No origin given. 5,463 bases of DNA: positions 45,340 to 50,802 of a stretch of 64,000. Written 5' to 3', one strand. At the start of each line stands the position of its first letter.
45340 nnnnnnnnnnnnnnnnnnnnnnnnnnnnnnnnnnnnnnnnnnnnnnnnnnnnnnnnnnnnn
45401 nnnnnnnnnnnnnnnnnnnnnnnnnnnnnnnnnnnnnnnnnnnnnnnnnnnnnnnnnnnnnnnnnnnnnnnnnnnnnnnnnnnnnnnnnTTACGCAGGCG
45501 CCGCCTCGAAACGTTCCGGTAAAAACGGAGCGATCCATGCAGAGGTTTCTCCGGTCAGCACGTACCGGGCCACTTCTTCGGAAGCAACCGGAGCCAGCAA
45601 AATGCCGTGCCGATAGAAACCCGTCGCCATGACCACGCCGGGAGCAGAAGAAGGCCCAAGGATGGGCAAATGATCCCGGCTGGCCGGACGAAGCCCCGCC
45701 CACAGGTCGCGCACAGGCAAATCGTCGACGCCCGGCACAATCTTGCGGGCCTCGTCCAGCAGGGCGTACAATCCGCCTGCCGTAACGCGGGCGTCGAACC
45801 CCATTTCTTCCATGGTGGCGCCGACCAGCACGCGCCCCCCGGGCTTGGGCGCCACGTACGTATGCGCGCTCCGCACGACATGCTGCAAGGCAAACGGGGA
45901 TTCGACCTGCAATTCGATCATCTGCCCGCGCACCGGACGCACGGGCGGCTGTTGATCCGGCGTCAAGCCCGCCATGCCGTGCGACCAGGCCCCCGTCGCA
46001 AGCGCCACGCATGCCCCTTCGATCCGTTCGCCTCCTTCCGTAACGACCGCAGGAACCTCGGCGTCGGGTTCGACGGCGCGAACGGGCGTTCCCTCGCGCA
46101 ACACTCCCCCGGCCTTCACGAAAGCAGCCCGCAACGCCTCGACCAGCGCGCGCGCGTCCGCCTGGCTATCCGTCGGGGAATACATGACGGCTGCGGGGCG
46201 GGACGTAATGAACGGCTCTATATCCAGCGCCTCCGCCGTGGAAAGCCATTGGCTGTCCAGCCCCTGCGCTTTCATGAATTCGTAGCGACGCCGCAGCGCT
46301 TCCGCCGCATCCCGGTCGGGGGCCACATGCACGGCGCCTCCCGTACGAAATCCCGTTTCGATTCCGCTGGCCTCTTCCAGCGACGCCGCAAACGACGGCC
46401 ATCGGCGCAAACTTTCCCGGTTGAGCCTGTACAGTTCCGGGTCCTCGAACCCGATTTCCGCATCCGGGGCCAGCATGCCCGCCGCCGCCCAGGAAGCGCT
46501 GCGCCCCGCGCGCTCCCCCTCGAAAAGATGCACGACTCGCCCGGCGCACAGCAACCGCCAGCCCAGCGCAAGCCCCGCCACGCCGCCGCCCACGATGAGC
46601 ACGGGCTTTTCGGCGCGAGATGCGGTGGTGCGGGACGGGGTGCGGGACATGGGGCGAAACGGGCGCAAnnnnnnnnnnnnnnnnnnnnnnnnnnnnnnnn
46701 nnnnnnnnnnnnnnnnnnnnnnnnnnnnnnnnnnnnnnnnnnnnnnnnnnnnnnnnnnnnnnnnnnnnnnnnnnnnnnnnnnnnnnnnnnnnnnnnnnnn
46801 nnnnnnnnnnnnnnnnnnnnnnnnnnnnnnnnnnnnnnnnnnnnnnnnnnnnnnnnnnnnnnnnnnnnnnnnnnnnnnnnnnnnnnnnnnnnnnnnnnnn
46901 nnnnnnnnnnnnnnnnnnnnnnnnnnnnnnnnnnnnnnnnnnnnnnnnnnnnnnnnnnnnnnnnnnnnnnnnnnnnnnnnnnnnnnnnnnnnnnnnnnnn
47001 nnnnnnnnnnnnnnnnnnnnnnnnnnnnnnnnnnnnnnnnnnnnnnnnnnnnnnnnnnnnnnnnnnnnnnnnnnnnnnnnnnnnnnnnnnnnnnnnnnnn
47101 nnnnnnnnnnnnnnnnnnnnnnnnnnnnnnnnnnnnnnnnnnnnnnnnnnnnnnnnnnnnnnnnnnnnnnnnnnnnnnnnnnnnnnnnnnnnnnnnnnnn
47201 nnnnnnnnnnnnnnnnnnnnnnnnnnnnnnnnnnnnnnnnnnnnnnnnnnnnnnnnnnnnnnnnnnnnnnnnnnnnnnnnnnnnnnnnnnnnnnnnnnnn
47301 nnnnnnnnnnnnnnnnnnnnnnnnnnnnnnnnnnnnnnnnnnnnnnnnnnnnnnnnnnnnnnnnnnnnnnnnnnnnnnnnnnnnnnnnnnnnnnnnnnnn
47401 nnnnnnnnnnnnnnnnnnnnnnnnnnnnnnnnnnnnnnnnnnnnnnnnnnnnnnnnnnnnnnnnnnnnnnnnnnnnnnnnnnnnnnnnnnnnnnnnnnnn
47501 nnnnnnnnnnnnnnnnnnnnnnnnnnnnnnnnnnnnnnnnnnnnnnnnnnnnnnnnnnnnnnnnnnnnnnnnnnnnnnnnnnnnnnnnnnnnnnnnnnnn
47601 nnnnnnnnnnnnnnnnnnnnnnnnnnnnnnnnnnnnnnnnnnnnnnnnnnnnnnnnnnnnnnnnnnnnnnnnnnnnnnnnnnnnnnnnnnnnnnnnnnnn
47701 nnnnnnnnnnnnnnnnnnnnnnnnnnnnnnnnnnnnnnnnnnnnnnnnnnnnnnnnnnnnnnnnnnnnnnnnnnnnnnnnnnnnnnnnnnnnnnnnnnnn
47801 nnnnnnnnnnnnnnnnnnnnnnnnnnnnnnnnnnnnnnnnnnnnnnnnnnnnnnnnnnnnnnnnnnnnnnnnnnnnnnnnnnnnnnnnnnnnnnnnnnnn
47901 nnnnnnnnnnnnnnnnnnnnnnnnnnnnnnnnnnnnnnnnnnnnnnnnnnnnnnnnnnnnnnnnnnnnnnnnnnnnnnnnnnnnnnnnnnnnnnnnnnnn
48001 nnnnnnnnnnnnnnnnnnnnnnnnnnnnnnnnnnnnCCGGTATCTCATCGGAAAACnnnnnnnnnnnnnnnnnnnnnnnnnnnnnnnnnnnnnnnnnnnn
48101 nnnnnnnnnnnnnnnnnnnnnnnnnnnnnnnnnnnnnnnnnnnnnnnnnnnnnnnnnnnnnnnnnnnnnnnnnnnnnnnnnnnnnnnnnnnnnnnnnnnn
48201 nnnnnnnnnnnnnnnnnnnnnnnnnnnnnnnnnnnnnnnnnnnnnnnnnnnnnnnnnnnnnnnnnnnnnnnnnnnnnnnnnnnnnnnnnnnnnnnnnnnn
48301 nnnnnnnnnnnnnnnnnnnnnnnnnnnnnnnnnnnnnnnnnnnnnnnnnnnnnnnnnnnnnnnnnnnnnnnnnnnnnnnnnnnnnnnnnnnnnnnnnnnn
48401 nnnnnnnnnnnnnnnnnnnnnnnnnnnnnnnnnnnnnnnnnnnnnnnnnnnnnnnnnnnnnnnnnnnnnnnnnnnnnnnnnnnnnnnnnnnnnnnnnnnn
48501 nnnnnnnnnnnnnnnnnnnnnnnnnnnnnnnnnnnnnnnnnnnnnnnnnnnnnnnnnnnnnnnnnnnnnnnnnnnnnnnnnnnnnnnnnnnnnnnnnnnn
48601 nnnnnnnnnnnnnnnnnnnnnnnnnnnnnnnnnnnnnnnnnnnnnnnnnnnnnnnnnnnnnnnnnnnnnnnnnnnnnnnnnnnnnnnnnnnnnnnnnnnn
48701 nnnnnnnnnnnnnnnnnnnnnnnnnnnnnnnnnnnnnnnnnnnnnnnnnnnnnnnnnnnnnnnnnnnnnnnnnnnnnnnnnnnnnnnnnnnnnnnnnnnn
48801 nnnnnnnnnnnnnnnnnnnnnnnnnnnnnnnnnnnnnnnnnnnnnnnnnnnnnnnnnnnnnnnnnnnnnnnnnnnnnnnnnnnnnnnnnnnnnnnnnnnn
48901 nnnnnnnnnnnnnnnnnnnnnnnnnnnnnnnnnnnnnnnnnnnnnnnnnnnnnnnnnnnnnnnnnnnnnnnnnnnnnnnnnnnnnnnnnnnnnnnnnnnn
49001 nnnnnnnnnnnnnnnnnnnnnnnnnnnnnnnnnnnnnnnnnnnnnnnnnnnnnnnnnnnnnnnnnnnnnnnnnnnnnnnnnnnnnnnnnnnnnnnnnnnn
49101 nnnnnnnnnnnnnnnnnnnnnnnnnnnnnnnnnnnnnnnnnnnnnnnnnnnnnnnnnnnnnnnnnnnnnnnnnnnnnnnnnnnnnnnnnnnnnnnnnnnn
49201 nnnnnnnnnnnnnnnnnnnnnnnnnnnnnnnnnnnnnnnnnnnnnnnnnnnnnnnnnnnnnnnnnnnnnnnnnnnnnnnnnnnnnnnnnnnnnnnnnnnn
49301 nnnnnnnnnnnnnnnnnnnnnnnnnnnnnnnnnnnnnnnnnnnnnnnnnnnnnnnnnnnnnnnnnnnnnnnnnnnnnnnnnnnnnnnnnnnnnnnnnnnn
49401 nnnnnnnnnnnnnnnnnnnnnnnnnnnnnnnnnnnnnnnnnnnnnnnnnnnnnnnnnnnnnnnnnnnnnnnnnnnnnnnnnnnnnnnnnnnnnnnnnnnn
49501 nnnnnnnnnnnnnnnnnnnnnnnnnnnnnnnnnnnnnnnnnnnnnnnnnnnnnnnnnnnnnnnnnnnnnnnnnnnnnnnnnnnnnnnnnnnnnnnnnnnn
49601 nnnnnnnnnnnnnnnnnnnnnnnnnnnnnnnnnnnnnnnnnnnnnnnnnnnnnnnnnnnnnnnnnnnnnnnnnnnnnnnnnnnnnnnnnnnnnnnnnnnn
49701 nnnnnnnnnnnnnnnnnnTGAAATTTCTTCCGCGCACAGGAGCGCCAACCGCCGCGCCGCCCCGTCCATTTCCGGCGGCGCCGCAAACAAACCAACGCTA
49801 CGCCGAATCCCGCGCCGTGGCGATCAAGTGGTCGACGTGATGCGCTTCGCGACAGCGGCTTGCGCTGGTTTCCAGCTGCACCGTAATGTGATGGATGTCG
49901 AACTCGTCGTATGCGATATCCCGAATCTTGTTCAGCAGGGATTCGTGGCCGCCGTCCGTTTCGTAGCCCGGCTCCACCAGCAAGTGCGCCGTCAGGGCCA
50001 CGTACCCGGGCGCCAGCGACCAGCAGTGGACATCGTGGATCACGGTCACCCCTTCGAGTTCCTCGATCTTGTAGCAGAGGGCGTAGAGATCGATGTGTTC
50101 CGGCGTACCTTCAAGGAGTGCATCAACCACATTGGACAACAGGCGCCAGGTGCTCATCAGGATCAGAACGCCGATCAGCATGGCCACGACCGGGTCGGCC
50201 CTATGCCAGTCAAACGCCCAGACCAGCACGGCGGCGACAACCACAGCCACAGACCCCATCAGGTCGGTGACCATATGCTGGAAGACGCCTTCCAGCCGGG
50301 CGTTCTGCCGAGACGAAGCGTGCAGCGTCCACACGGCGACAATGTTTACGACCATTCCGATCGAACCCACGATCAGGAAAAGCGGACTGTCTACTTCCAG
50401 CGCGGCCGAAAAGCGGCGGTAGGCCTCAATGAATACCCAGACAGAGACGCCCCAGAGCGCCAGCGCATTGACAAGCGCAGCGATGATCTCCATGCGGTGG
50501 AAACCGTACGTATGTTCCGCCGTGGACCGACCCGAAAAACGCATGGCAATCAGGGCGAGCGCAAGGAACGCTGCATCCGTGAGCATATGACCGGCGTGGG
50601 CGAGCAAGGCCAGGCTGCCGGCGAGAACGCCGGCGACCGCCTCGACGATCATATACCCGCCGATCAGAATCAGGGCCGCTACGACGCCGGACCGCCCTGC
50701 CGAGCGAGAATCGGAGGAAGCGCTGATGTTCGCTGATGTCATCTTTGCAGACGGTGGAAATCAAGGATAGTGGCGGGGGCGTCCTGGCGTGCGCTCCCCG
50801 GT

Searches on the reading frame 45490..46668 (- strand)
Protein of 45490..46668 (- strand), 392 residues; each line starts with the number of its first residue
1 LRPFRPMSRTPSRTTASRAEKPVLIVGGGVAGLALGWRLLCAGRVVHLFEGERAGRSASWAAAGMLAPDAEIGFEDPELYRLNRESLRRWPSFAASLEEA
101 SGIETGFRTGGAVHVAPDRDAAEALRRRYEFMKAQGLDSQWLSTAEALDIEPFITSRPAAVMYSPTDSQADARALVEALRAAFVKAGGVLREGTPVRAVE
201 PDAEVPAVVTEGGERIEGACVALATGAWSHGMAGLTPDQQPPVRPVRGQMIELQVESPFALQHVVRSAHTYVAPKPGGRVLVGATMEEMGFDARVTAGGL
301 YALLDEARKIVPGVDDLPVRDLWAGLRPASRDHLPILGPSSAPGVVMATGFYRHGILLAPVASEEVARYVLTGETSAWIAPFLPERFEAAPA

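Call 12: search_protein_families(library=pfam, proteins=[window:45490-46668:-], max_evalue=0.001)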
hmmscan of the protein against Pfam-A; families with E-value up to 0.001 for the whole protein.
window:45490-46668:- (392 aa): 4 families
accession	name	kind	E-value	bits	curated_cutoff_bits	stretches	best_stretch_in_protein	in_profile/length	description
PF01266.30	DAO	-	1.1e-72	246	27.9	1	23-368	2-352/353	FAD dependent oxidoreductase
PF03486.20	HI0933_like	-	0.00017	21.5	50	0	170-299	106-194/244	HI0933-like protein Rossmann domain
PF00890.30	FAD_binding_2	-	0.00036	20.3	20.4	0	23-230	2-206/414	FAD binding domain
PF13450.12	NAD_binding_8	-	0.00066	20.4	21.9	0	25-63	1-41/68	NAD(P)-binding Rossmann-like domain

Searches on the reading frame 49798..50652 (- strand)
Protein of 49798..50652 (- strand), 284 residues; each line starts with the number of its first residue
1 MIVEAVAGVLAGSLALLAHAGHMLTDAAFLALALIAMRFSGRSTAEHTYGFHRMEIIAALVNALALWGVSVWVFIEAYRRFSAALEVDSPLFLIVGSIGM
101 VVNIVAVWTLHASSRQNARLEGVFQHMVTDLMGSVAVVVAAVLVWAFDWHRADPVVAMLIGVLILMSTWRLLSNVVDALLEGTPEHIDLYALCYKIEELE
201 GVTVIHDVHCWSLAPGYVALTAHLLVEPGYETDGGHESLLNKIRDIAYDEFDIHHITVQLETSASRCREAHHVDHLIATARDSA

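Call 60: search_protein_families(library=pfam, proteins=[window:49798-50652:-], max_evalue=0.0001)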
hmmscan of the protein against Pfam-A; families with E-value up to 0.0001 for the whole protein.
window:49798-50652:- (284 aa): 2 families
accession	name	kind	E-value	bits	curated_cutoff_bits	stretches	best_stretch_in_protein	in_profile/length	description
PF01545.26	Cation_efflux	-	2.2e-39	135.8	26.6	1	1-180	12-198/198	Cation efflux family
PF16916.11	ZT_dimer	-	4.7e-10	39.8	26.7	1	188-262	5-77/78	Dimerisation domain of Zinc Transporter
